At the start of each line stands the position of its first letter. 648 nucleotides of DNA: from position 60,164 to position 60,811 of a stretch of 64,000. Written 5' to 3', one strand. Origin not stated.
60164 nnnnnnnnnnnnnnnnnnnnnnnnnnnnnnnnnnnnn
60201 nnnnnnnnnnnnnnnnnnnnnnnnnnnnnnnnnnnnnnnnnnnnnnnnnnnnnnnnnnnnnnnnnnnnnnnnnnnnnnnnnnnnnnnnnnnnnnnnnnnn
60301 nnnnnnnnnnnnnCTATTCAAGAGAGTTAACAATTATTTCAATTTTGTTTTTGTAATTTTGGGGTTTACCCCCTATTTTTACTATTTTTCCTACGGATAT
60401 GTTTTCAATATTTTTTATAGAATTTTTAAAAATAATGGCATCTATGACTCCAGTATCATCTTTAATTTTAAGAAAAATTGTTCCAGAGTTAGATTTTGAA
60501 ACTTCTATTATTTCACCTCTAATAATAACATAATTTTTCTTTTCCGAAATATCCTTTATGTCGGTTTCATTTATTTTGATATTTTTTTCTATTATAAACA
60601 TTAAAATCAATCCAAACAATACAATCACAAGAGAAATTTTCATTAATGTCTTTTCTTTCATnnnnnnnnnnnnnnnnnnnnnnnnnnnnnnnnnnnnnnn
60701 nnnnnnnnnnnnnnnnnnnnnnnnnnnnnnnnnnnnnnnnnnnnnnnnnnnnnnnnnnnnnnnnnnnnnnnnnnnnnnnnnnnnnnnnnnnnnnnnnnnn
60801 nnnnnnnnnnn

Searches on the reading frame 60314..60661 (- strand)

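Call 69: search_protein_families(library=pfam, proteins=[window:60314-60661:-], max_evalue=0.001)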
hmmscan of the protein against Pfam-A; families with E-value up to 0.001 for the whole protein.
window:60314-60661:- (115 aa): 3 families
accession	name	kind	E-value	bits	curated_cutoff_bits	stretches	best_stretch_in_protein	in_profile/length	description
PF01336.31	tRNA_anti-codon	-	1.5e-14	54.1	27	1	45-115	1-73/75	OB-fold nucleic acid binding domain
PF13742.12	tRNA_anti_2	-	8e-10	39.3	27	1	35-106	10-84/95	OB-fold nucleic acid binding domain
PF17244.8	CDC24_OB3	-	1.5e-05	25.3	25.4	1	37-95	1-69/216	Cell division control protein 24, OB domain 3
